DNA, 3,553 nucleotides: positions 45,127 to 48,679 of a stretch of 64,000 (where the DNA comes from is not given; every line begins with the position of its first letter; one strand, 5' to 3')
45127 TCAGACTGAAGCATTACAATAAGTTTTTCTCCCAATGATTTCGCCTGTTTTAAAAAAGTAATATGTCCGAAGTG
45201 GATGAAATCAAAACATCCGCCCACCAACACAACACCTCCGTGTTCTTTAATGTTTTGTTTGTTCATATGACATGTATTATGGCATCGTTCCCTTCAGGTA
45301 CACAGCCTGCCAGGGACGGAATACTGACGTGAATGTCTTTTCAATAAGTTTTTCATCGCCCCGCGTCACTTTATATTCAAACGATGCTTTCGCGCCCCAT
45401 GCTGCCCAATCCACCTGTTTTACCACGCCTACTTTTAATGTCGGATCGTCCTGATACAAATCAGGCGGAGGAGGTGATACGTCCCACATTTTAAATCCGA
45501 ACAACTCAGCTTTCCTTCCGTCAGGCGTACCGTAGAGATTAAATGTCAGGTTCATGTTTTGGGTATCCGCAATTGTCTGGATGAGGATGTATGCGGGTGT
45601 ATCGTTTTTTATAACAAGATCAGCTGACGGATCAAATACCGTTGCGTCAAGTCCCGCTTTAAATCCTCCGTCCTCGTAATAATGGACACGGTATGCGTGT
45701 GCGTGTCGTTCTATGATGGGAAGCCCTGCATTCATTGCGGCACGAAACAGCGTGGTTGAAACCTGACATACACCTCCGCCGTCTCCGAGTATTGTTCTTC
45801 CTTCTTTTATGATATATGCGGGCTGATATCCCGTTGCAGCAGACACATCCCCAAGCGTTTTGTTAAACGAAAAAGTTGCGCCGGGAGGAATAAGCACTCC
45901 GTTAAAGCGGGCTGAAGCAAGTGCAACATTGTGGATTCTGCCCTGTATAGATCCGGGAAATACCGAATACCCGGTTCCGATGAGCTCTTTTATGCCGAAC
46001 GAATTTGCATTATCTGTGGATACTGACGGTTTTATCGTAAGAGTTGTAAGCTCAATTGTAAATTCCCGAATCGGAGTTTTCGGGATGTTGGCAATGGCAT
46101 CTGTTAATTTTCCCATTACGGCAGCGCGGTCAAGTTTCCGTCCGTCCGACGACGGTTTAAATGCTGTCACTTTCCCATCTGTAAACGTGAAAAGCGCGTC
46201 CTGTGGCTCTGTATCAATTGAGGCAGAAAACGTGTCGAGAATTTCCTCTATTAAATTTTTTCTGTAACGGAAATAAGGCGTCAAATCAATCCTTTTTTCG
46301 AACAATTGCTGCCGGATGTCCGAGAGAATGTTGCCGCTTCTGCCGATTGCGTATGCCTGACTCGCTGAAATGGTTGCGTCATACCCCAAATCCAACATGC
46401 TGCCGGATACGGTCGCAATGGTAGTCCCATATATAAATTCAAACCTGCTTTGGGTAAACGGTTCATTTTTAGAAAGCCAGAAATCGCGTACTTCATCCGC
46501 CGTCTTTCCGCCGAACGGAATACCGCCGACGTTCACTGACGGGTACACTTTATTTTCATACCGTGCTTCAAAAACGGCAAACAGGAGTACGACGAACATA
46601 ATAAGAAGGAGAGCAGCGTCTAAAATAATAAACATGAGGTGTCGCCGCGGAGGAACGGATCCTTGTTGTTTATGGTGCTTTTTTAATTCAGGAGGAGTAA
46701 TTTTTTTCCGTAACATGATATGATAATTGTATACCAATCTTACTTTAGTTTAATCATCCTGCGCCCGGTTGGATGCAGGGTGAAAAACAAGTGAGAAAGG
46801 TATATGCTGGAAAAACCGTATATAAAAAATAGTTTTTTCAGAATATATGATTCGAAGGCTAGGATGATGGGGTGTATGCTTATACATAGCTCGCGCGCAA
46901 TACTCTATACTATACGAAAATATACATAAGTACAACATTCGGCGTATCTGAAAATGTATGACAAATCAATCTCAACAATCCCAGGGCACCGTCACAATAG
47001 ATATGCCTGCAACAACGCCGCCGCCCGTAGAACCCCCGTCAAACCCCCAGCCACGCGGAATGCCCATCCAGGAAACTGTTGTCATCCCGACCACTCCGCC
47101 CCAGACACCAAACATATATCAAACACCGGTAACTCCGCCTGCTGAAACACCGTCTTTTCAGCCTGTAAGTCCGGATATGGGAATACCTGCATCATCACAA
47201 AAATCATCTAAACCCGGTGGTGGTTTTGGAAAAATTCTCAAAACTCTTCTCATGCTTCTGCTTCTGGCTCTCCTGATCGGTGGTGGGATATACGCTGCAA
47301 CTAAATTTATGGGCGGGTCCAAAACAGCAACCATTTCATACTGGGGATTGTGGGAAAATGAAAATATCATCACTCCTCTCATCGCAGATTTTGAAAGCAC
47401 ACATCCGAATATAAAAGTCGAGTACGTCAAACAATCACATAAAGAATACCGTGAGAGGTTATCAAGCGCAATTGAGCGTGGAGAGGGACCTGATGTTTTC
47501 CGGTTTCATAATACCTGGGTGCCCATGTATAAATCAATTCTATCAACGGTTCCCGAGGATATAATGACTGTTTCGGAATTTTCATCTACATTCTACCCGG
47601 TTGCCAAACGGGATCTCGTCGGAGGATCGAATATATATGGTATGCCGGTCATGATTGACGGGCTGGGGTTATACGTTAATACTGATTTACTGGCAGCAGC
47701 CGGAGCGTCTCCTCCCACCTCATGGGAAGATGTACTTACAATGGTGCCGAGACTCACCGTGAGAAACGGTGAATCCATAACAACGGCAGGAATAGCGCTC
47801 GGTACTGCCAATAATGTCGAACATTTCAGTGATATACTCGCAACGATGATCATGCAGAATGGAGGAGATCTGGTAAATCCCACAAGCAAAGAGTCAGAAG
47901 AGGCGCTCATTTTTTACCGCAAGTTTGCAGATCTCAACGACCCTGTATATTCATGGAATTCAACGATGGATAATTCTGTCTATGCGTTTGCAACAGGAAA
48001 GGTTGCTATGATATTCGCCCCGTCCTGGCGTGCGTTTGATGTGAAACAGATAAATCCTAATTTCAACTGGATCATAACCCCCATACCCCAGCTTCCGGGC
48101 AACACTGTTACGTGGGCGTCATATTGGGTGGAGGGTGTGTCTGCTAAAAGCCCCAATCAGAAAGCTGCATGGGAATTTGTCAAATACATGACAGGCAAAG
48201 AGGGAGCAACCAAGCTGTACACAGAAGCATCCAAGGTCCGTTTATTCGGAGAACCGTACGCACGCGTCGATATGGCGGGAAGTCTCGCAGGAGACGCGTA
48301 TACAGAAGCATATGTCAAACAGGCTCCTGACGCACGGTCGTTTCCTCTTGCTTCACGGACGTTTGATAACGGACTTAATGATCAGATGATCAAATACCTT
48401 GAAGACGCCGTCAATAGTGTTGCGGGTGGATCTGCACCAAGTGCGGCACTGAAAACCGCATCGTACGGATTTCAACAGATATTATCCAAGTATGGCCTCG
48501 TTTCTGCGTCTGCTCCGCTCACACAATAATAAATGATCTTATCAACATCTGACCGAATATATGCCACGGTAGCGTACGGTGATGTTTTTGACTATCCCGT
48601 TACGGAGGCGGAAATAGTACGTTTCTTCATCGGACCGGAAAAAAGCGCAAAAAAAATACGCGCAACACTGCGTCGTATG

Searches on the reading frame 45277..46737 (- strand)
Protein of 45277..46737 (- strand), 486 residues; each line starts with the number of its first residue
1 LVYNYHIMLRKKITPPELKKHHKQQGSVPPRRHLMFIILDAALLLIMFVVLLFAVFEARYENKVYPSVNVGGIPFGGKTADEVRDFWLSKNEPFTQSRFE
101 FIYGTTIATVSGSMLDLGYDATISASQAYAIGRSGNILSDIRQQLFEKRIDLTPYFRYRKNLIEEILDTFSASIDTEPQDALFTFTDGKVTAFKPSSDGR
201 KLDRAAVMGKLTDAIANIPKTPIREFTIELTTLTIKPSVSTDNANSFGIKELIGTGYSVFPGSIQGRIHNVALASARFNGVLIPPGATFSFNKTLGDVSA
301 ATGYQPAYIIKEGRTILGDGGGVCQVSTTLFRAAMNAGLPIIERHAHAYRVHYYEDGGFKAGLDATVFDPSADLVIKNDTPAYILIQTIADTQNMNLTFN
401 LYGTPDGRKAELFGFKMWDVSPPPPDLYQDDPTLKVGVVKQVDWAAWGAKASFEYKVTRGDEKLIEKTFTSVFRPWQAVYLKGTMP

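Call 42: search_protein_families(library=ncbifam, proteins=[window:45277-46737:-], max_evalue=0.00001)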
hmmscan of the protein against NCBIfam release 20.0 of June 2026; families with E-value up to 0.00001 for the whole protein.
window:45277-46737:- (486 aa): 3 families
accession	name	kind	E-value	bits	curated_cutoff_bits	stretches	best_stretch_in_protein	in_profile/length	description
NF033128.2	vanW-gen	equivalog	8.4e-21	74.8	365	1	267-395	70-198/271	glycopeptide resistance accessory protein VanW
NF033122.1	vanW-B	exception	4.5e-15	55.7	610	1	267-391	71-196/275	glycopeptide resistance accessory protein VanW-B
NF033123.1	vanW-G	exception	9.6e-15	55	600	1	267-394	70-197/273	glycopeptide resistance accessory protein VanW-G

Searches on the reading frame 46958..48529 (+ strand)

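Call 42: search_protein_families(library=ncbifam, proteins=[window:46958-48529:+], max_evalue=0.00001)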
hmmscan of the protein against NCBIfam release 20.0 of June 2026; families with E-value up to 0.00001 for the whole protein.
window:46958-48529:+ (523 aa): 2 families
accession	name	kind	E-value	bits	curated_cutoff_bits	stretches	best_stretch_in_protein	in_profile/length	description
NF007011.0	PRK09474.1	equivalog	3.8e-11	42.4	291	0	162-270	67-169/396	maltose/maltodextrin ABC transporter substrate-binding protein MalE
TIGR03850.1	bind_CPR_0540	equivalog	5.4e-10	38.4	299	1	224-491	149-417/437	carbohydrate ABC transporter substrate-binding protein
